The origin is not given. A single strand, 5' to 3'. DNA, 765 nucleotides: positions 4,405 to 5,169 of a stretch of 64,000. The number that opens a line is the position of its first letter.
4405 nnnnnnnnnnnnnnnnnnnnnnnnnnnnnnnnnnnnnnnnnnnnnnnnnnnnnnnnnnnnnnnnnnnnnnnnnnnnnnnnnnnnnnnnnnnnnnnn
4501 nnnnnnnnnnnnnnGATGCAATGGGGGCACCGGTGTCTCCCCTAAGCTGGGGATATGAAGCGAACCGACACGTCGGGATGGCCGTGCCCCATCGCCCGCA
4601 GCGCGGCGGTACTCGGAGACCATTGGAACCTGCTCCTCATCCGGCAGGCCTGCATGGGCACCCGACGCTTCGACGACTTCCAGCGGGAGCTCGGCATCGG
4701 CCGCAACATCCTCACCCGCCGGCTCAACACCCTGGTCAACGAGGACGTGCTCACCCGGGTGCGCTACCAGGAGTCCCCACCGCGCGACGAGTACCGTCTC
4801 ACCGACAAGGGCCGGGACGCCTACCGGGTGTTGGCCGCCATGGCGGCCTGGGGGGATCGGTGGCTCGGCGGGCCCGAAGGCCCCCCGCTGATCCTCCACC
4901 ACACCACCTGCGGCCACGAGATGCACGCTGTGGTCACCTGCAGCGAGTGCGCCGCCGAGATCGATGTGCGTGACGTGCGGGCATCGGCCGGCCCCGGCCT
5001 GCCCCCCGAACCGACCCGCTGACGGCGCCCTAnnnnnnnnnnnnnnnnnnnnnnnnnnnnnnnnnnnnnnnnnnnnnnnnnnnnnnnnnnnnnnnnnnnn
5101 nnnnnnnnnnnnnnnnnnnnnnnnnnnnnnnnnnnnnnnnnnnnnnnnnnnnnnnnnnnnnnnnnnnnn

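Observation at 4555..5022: Three HxlR paralogues in 64 kb share a C-terminal Cys/His (zinc-ribbon-like) extension absent from canonical HxlR proteins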

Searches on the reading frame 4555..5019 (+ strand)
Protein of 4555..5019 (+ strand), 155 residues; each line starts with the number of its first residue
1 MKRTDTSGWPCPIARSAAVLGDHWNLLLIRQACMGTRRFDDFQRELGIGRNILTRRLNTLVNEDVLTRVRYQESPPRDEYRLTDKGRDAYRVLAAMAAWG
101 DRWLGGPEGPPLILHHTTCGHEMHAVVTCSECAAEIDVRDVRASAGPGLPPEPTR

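Call 4: search_protein_families(library=pfam, proteins=[window:4555-5019:+], max_evalue=1)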
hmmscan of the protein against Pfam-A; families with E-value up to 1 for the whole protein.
window:4555-5019:+ (155 aa): 5 families
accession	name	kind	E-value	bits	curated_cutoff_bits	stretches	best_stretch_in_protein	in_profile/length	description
PF01638.23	HxlR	-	7.3e-23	80.7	20.8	1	19-104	1-87/91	HxlR-like helix-turn-helix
PF03551.20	PadR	-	0.0052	17.2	27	1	56-90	37-73/75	Transcriptional regulator PadR-like family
PF25213.1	HVO_A0261_N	-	0.027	14.8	35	1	30-95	18-76/86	HVO_A0261 N-terminal domain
PF21344.3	Zn_ribbon_LysW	-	0.032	14.3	27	1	127-140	1-14/46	Alpha-aminoadipate carrier protein LysW-like, globular domain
PF13601.12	HTH_34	-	0.26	11.9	27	1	53-91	31-70/80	Winged helix DNA-binding domain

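Call 5: search_protein_families(library=ncbifam, proteins=[window:4555-5019:+], max_evalue=1)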
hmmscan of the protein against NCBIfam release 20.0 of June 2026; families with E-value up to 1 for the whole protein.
window:4555-5019:+ (155 aa): 5 families
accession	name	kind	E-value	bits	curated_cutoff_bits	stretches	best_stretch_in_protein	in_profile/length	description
NF047364.1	redox_TF_RrpB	exception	4e-16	59.2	175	1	10-102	4-102/105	MarR family transcription factor RrpB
NF047367.1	redox_TF_RrpA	exception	3.4e-08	33.7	185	1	38-101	34-98/101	MarR family transcription factor RrpA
NF053606.1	Sta1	subfamily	0.063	13.4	80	1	36-80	34-79/100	Sta1 family transcriptional regulator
NF045593.1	bilirub_TF_BilQ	equivalog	0.17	11.6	125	1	43-100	51-109/135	bilirubin utilization transcriptional regulator BilQ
NF050133.1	TransRegFabT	equivalog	0.23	11.7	200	1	41-92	48-99/138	fatty acid biosynthesis transcriptional regulator FabT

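Call 7: search_solved_structures(query=window:4555-5019:+, max_evalue=0.001, show_alignments=3)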
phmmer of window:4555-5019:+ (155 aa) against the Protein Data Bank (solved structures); distinct sequences matched with E-value up to 0.001: 15.
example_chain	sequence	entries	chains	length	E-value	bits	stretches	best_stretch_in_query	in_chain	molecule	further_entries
4gcv_A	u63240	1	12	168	8.3e-25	90.7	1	5-150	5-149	Putative transcription protein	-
2f2e_A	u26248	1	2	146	8.1e-24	87.5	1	2-118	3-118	PA1607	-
1z7u_A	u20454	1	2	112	1.1e-10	44.8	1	17-103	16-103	hypothetical protein EF0647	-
2hzt_A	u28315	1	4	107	3.5e-10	43.1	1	16-110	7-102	Putative HTH-type transcriptional regulator ytcD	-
4a5m_A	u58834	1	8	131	4.6e-10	42.7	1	10-101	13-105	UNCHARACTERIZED HTH-TYPE TRANSCRIPTIONAL REGULATOR YYBR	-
7bze_A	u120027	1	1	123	8e-10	41.9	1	1-103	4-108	HTH-type transcriptional activator HxlR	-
7bzd_A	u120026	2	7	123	1.5e-09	41.1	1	1-103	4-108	HTH-type transcriptional activator HxlR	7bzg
1yyv_A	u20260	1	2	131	2.6e-09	40.3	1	11-101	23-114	putative transcriptional regulator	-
5hs7_A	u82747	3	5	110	4.4e-09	39.6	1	11-103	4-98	HTH-type transcriptional regulator YodB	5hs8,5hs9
4a5n_A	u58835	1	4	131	5.8e-09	39.2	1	12-101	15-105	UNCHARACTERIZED HTH-TYPE TRANSCRIPTIONAL REGULATOR YYBR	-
7kd3_A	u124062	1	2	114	5.9e-09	39.1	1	7-104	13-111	Putative transcriptional regulator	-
2fsw_A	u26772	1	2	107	1.2e-08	38.2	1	7-100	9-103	PG_0823 protein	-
9wvg_C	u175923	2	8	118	1.6e-08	37.7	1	11-111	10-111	Uncharacterized HTH-type transcriptional regulator YdzF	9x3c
4hqe_A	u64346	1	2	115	0.00074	22.6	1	11-103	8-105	Transcriptional regulator QsrR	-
4hqm_A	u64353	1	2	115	0.00079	22.5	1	11-103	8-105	QsrR protein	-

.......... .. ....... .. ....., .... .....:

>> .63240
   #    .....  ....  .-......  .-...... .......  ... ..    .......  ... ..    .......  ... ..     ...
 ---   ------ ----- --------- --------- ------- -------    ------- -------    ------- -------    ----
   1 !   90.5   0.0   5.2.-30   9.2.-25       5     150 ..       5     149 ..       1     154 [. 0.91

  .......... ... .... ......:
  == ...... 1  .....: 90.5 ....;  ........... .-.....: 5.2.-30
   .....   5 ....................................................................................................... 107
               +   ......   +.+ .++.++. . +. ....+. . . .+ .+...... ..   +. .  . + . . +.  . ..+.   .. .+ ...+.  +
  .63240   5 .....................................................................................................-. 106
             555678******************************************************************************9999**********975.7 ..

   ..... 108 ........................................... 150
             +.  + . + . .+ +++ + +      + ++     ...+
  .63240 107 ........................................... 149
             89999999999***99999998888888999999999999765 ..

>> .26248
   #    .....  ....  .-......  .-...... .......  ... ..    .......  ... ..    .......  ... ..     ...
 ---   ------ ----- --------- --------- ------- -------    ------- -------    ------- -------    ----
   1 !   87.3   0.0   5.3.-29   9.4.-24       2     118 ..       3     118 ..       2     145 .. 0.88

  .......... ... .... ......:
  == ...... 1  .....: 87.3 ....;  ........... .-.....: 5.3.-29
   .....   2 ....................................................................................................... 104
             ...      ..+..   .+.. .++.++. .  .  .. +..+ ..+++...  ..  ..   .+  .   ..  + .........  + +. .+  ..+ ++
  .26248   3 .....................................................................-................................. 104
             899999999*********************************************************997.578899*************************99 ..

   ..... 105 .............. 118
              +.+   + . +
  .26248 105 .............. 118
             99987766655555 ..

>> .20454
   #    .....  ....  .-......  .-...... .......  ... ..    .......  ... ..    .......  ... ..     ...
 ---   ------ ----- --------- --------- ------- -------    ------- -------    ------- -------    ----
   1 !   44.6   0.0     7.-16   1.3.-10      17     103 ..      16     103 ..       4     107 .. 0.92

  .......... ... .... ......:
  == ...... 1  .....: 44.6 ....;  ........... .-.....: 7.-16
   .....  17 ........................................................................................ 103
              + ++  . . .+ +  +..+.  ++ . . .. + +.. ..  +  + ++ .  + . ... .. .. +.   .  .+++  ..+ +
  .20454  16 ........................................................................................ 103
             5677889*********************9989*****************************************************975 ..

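Call 8: find_homologous_proteins(query=window:4555-5019:+, max_evalue=0.00001)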
Query window:4555-5019:+ (155 aa): 1405 proteins with E <= 0.00001 among 1519 candidates; the best 120 are listed.
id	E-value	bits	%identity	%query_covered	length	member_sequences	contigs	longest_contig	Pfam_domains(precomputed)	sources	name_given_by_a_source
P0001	6.5e-94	330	93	98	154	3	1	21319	PF01638.24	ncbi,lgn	ncbi:MAG: winged helix-turn-helix transcriptional regulator [Acidimicrobiales bacterium]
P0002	8.9e-82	291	83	97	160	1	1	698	PF01638.24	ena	-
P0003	1.6e-81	290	82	95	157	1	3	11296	PF01638.24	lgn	-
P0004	3.6e-79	282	79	97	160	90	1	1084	PF01638.24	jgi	jgi:DNA-binding HxlR family transcriptional regulator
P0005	4.8e-78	279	79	97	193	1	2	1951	PF01638.24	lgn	-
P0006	7.9e-78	278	79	97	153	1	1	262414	PF01638.24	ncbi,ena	-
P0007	1.4e-77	277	81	95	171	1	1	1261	PF01638.24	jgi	jgi:DNA-binding HxlR family transcriptional regulator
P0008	1.7e-77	277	79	97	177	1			PF01638.24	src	-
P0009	1.8e-77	277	76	98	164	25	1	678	PF01638.24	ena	-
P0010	2.1e-77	276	78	97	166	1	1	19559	PF01638.24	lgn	-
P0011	2.6e-77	276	77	97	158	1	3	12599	PF01638.24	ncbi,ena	-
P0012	7.4e-77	275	78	97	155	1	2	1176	PF01638.24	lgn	-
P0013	9.4e-77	274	77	97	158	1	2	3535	PF01638.24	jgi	jgi:DNA-binding HxlR family transcriptional regulator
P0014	1.0e-76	274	76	97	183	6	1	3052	PF01638.24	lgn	-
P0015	1.0e-76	274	78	95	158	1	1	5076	PF01638.24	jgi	jgi:DNA-binding HxlR family transcriptional regulator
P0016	1.3e-76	274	76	97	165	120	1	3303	PF01638.24,PF03551.21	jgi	jgi:DNA-binding HxlR family transcriptional regulator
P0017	1.4e-76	274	74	98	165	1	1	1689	PF01638.24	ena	-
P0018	1.4e-76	274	76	97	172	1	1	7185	PF01638.24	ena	-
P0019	1.5e-76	274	78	97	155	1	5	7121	PF01638.24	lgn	-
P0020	1.9e-76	273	76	100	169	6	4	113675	PF01638.24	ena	-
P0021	2.5e-76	273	77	97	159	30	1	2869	PF01638.24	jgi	-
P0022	2.6e-76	273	77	97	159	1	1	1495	PF01638.24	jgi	jgi:DNA-binding HxlR family transcriptional regulator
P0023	2.8e-76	273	75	100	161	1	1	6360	PF01638.24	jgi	-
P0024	3.0e-76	273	79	97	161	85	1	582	PF01638.24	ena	-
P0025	3.3e-76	273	77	97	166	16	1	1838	PF01638.24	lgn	-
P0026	3.8e-76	272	78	97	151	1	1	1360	PF01638.24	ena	-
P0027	4.0e-76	272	75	97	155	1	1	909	PF01638.24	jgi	jgi:DNA-binding HxlR family transcriptional regulator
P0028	5.8e-76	272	74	99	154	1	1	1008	PF01638.24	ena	-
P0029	6.2e-76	272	73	99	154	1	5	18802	PF01638.24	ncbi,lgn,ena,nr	ncbi:MAG: helix-turn-helix transcriptional regulator [Acidimicrobiales bacterium]|nr:helix-turn-heli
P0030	6.8e-76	272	79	97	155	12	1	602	PF01638.24,PF03551.21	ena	-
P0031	6.9e-76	272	78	95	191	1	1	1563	PF01638.24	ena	-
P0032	7.2e-76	271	77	97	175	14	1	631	PF01638.24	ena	-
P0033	7.7e-76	271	78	95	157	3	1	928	PF01638.24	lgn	-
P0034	7.7e-76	271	75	100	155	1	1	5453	PF01638.24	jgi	jgi:DNA-binding HxlR family transcriptional regulator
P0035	7.9e-76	271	77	95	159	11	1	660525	PF01638.24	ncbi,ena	-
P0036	9.3e-76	271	78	97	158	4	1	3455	PF01638.24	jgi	jgi:DNA-binding HxlR family transcriptional regulator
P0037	9.5e-76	271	80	95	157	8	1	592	PF01638.24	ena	-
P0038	9.8e-76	271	75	97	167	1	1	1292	PF01638.24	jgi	jgi:DNA-binding HxlR family transcriptional regulator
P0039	9.9e-76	271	77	97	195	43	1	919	PF01638.24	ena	-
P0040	1.1e-75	271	77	93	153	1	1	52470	PF01638.24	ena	-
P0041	1.3e-75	271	77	97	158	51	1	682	PF01638.24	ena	-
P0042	1.4e-75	271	77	97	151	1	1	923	PF01638.24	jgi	-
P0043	1.6e-75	270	76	98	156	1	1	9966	PF01638.24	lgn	-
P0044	1.8e-75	270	75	100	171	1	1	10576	PF01638.24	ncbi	-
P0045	2.3e-75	270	77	97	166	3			PF01638.24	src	-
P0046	2.5e-75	270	75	98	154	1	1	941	PF01638.24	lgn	-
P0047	2.6e-75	270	75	100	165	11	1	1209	PF01638.24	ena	-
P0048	2.8e-75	270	74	98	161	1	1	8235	PF01638.24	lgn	-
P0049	3.4e-75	269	75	97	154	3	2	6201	PF01638.24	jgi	jgi:DNA-binding HxlR family transcriptional regulator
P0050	6.1e-75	268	77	97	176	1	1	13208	PF01638.24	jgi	jgi:DNA-binding HxlR family transcriptional regulator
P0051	6.2e-75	268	73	99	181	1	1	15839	PF01638.24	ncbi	-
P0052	6.8e-75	268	75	97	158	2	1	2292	PF01638.24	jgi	jgi:DNA-binding HxlR family transcriptional regulator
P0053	7.3e-75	268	76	97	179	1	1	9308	PF01638.24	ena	-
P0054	7.8e-75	268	76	97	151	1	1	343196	PF01638.24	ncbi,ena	-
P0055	7.8e-75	268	76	100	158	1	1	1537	PF01638.24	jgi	jgi:DNA-binding HxlR family transcriptional regulator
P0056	8.0e-75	268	74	99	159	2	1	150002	PF01638.24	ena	-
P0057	8.3e-75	268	77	97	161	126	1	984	PF01638.24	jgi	jgi:DNA-binding HxlR family transcriptional regulator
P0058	9.2e-75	268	77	97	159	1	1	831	PF01638.24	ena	-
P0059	1.0e-74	268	75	99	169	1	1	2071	PF01638.24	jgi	-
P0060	1.2e-74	268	75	97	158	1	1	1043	PF01638.24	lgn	-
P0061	1.3e-74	267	73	99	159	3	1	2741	PF01638.24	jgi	jgi:DNA-binding HxlR family transcriptional regulator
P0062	1.4e-74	267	75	97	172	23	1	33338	PF01638.24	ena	-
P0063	1.4e-74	267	73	100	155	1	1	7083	PF01638.24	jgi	jgi:DNA-binding HxlR family transcriptional regulator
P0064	1.9e-74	267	75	97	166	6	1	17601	PF01638.24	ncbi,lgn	ncbi:MAG: helix-turn-helix domain-containing protein [Ilumatobacteraceae bacterium]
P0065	2.0e-74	267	77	96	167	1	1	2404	PF01638.24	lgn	-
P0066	2.1e-74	267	76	98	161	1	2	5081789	PF01638.24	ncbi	ncbi:MAG: helix-turn-helix domain-containing protein [Acidimicrobiales bacterium]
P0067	2.3e-74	267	76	99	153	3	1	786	PF01638.24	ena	-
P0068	2.5e-74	266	76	97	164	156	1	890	PF01638.24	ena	-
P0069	2.9e-74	266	73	97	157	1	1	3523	PF01638.24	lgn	-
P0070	3.2e-74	266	79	96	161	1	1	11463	PF01638.24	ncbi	-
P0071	3.2e-74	266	72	98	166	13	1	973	PF01638.24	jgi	jgi:DNA-binding HxlR family transcriptional regulator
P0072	3.6e-74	266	75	92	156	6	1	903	PF01638.24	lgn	-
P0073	3.6e-74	266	75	97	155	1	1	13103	PF01638.24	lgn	-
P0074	3.8e-74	266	76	97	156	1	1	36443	PF01638.24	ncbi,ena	ncbi:MAG TPA: helix-turn-helix domain-containing protein [Acidimicrobiales bacterium]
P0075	3.8e-74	266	74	97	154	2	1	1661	PF01638.24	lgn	-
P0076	4.0e-74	266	76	95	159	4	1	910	PF01638.24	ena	-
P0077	4.0e-74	266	73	99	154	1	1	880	PF01638.24,PF03551.21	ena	-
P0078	4.3e-74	266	73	99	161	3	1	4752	PF01638.24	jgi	jgi:DNA-binding HxlR family transcriptional regulator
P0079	4.3e-74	266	73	100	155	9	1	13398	PF01638.24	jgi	jgi:DNA-binding HxlR family transcriptional regulator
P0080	5.1e-74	265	76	97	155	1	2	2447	PF01638.24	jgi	jgi:DNA-binding HxlR family transcriptional regulator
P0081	5.5e-74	265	74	95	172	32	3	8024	PF01638.24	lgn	-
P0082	5.7e-74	265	78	95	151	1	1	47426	PF01638.24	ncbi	ncbi:MAG: winged helix-turn-helix transcriptional regulator [Desertimonas sp.]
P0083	6.0e-74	265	75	97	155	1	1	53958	PF01638.24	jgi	jgi:DNA-binding HxlR family transcriptional regulator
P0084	6.0e-74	265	78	95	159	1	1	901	PF01638.24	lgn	-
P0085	6.6e-74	265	74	97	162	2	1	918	PF01638.24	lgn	-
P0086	6.7e-74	265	75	97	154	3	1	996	PF01638.24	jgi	jgi:DNA-binding HxlR family transcriptional regulator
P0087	7.4e-74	265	75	97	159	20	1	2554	PF01638.24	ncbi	-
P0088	7.5e-74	265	76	95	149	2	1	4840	PF01638.24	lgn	-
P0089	7.8e-74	265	74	99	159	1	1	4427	PF01638.24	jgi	jgi:DNA-binding HxlR family transcriptional regulator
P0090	7.9e-74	265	75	95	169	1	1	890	PF01638.24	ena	-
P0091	8.7e-74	265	74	98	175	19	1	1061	PF01638.24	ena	-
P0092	9.0e-74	265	74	97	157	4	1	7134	PF01638.24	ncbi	-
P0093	1.0e-73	264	75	97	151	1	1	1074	PF01638.24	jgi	jgi:DNA-binding HxlR family transcriptional regulator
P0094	1.1e-73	264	75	97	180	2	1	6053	PF01638.24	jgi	jgi:DNA-binding HxlR family transcriptional regulator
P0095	1.2e-73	264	77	95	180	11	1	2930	PF01638.24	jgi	jgi:DNA-binding HxlR family transcriptional regulator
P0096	1.2e-73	264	75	97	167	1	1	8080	PF01638.24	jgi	jgi:DNA-binding HxlR family transcriptional regulator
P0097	1.2e-73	264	76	95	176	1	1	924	PF01638.24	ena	-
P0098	1.3e-73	264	75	97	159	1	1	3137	PF01638.24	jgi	jgi:DNA-binding HxlR family transcriptional regulator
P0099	1.3e-73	264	74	97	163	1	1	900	PF01638.24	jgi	jgi:DNA-binding HxlR family transcriptional regulator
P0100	1.3e-73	264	75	97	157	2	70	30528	PF01638.24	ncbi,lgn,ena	-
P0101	1.5e-73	264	75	96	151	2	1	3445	PF01638.24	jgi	-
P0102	1.6e-73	264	75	99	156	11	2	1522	PF01638.24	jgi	jgi:DNA-binding HxlR family transcriptional regulator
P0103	1.6e-73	264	75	96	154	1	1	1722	PF01638.24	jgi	jgi:DNA-binding HxlR family transcriptional regulator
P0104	1.7e-73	264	73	100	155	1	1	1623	PF01638.24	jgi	jgi:DNA-binding HxlR family transcriptional regulator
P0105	1.7e-73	264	73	97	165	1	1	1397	PF01638.24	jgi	jgi:DNA-binding HxlR family transcriptional regulator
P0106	1.7e-73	264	76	95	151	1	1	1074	PF01638.24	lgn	-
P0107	2.0e-73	264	74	95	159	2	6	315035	PF01638.24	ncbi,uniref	ncbi:MAG: helix-turn-helix domain-containing protein [Ilumatobacter sp.]|uniref:winged helix-turn-he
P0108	2.0e-73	264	76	97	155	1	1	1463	PF01638.24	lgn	-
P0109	2.1e-73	263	73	98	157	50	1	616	PF01638.24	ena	-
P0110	2.1e-73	263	74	98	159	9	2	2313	PF01638.24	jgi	jgi:DNA-binding HxlR family transcriptional regulator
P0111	2.2e-73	263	78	95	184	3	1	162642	PF01638.24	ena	-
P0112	2.3e-73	263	76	97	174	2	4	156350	PF01638.24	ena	-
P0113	2.3e-73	263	75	95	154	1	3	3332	PF01638.24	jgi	jgi:DNA-binding HxlR family transcriptional regulator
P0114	2.6e-73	263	73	99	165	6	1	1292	PF01638.24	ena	-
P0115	3.9e-73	263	74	95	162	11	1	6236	PF01638.24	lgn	-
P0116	4.2e-73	262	76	98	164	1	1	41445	PF01638.24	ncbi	-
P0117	4.3e-73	262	73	100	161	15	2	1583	PF01638.24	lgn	-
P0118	4.5e-73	262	74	100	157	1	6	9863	PF01638.24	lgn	-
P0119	5.3e-73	262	74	98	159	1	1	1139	PF01638.24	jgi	jgi:DNA-binding HxlR family transcriptional regulator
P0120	5.5e-73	262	72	100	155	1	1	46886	PF01638.24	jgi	jgi:DNA-binding HxlR family transcriptional regulator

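Call 15: search_protein_representatives(alignment_id=A1)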
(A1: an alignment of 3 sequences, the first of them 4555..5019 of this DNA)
Query: 3 sequences, 163 profile positions. Proteins with E-value up to 0.001 (for the whole library): 27358; up to 1e-10: 10226; up to 1e-30: 1052. The best 150 are listed.
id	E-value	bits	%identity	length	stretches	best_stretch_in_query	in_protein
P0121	8.7e-94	327.7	-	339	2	11-154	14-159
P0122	1.8e-89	313.7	-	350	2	8-142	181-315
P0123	8.6e-86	301.7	-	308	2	11-156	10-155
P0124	6.6e-82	289.1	-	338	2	9-150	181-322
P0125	5.8e-81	286.0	-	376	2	6-151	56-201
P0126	1.5e-80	284.7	-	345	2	10-156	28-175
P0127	4.6e-79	279.8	-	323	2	4-143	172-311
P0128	2.9e-76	270.7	-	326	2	18-141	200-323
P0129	3.2e-76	270.6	-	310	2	11-143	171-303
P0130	6.7e-76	269.5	-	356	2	9-150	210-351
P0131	1.3e-75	268.6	-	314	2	9-143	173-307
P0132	2.2e-75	267.8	-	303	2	17-141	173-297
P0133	2.5e-75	267.7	-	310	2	16-142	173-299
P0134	3.9e-75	267.0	-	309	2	10-159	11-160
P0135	3.2e-74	264.1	-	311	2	13-137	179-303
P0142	1.2e-72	258.9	-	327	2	11-153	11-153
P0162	7.0e-68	243.4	-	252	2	1-154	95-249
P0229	3.7e-58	211.8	-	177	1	1-159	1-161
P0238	2.8e-57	209.0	-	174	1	1-154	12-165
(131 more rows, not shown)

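Call 31: list_cluster_members(proteins=[P0121, P0122, P0123, P0124, P0127, P0131, P0142, P0162, P0229, P0238])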
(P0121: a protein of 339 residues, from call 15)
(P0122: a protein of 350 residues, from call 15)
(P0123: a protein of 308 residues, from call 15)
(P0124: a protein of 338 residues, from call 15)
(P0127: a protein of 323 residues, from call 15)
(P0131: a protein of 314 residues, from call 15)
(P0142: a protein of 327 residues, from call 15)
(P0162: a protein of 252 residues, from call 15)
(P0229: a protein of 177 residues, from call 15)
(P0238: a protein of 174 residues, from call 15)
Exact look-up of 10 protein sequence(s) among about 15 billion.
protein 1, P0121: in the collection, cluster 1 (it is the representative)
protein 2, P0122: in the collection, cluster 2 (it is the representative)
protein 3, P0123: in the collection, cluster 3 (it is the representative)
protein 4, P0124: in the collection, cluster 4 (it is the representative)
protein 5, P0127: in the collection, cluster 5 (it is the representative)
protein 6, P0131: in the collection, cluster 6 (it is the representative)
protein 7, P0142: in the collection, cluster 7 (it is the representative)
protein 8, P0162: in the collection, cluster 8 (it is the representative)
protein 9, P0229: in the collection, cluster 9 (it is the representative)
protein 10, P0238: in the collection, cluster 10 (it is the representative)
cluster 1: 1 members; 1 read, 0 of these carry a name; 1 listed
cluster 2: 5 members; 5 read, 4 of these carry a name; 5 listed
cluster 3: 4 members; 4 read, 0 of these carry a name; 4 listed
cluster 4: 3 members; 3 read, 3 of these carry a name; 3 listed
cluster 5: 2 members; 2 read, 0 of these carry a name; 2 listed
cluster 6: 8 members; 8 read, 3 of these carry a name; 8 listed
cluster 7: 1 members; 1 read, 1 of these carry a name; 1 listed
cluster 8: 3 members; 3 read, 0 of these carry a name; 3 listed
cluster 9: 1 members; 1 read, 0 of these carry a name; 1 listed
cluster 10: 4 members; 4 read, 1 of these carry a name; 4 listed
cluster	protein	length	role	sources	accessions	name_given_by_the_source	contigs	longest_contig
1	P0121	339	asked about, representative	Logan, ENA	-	-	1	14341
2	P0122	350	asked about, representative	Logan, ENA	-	-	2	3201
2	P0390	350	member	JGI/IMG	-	DNA-binding HxlR family transcriptional regulator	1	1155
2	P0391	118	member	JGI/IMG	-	hypothetical protein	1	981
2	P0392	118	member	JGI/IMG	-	hypothetical protein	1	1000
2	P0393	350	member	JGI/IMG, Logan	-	DNA-binding HxlR family transcriptional regulator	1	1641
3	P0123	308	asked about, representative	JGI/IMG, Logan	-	-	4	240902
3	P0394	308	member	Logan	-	-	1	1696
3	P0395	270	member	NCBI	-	-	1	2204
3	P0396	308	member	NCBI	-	-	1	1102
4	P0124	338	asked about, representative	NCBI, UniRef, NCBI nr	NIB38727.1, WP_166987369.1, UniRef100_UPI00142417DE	helix-turn-helix transcriptional regulator [Pseudomaricurvus alkylphenolicus] | winged helix-turn-helix transcriptional regulator n=1 Tax=Pseudomaricurvus ... | helix-turn-helix domain-containing protein [Pseudomaricurvus alkylphenolicus]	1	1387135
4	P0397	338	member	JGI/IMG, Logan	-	DNA-binding HxlR family transcriptional regulator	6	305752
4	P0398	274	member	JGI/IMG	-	DNA-binding HxlR family transcriptional regulator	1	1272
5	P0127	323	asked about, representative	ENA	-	-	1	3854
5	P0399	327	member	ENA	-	-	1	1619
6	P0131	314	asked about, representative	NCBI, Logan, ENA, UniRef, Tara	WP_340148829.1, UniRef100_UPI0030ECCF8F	helix-turn-helix domain-containing protein [uncultured Sneathiella sp.] | winged helix-turn-helix transcriptional regulator n=1 Tax=uncultured Sneathiella sp. ... | strand:- start:3278 stop:4222 length:945 start_codon:yes stop_codon:yes gene_type:complete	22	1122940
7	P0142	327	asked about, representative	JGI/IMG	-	DNA-binding HxlR family transcriptional regulator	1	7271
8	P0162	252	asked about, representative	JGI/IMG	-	-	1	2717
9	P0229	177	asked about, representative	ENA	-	-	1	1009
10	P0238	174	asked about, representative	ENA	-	-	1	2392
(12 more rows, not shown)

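Call 32: predict_structure(alignment_id=A2)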
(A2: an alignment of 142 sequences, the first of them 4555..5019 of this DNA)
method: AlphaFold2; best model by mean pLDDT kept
length: 155 residues; sequences in the alignment: 142
mean_pLDDT: 93.0   pTM: 0.83
mean pLDDT of the five models: 93.0, 92.2, 91.6, 91.5, 90.6
residues with pLDDT >= 90: 127; 70-90: 26; 50-70: 2; < 50: 0
segments of 3 or more residues with pLDDT < 50: none
pLDDT, mean of each block of 10 residues (from residue 1): 83 92 95 97 97 98 98 96 97 93 90 91 94 96 89 70
secondary structure, 60 per line:
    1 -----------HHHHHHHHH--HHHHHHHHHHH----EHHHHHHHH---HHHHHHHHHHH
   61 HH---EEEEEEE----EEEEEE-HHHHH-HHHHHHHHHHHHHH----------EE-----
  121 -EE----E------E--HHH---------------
elements in order: H12-20 H23-33 H39-46 H50-62 E66-72 E77-82 H84-88 H90-103
